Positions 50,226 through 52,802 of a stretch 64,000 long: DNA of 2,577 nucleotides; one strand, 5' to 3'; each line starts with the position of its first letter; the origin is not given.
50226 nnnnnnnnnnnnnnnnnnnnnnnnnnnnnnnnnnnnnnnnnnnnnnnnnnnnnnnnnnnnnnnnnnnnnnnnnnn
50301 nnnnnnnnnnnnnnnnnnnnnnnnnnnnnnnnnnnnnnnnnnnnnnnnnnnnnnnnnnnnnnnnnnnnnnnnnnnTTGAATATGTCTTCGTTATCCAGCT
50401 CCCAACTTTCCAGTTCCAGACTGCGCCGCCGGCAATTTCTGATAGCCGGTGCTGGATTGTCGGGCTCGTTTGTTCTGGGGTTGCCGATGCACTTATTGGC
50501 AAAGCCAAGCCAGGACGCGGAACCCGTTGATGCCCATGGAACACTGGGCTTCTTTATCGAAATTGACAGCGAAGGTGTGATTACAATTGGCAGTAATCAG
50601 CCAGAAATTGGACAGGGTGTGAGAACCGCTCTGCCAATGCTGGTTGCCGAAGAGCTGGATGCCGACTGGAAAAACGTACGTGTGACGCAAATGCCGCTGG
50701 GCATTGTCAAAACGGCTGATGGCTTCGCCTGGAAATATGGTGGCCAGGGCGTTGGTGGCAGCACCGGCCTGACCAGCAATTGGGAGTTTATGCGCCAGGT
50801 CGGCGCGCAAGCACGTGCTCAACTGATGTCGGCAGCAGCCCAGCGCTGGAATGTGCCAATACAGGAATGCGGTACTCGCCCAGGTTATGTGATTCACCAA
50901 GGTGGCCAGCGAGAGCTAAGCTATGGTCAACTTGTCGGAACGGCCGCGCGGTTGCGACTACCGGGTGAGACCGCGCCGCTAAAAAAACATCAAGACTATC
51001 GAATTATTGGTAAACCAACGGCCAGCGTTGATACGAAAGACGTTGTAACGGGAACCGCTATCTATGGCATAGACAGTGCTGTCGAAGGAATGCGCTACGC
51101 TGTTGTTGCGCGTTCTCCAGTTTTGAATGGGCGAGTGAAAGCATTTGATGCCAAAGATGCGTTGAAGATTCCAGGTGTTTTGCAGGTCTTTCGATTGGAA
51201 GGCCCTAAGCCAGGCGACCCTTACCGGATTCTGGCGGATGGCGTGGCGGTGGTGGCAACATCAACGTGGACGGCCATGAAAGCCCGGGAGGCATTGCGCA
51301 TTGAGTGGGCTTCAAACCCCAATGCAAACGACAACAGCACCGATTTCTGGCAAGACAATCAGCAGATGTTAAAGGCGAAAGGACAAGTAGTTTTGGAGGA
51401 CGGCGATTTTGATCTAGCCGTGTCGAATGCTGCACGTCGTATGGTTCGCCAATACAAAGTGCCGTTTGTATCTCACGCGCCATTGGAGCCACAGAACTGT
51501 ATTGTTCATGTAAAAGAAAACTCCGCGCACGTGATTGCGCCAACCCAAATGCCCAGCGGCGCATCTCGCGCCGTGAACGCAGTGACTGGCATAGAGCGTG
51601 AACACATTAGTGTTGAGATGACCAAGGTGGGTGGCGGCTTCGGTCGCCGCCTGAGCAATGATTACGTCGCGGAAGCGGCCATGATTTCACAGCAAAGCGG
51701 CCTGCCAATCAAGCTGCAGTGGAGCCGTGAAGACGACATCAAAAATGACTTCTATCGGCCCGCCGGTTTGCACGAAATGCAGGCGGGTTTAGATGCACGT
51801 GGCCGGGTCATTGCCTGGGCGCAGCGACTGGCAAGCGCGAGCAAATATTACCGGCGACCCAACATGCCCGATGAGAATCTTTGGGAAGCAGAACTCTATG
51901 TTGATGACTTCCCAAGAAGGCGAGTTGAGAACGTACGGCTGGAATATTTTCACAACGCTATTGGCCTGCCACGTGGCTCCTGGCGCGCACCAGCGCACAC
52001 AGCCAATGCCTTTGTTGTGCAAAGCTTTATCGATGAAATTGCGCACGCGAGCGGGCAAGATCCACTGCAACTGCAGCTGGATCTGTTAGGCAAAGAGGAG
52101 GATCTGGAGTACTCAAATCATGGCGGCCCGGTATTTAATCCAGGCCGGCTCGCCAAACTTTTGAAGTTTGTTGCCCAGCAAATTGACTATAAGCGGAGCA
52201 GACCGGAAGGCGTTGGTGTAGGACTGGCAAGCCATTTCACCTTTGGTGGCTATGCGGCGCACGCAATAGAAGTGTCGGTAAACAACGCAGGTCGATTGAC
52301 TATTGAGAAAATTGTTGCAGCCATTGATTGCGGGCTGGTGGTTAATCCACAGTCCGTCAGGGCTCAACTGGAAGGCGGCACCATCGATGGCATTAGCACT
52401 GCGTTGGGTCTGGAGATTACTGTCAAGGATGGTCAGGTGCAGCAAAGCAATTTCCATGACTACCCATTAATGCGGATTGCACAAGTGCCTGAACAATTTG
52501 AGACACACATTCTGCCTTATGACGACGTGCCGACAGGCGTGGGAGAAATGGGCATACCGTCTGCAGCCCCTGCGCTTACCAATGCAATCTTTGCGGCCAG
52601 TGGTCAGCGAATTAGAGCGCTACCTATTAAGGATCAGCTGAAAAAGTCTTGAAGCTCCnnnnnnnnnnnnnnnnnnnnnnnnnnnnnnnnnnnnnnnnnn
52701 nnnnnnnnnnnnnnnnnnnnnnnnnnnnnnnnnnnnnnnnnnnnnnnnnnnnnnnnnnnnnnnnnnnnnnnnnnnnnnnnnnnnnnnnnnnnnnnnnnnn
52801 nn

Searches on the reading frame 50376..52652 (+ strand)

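Call 27: search_protein_families(library=pfam, proteins=[window:50376-52652:+], max_evalue=0.00001)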
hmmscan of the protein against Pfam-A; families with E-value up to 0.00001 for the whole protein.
window:50376-52652:+ (758 aa): 3 families
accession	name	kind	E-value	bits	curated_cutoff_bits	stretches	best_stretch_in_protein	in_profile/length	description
PF20256.3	MoCoBD_2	-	1.1e-29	104.2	27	2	622-705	199-283/283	Molybdopterin cofactor-binding domain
PF02738.23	MoCoBD_1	-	3.8e-29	101.9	27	1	340-567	13-240/244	Molybdopterin cofactor-binding domain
PF01315.27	Ald_Xan_dh_C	-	7.4e-07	29.9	31.3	0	225-273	1-49/110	Aldehyde oxidase and xanthine dehydrogenase, a/b hammerhead domain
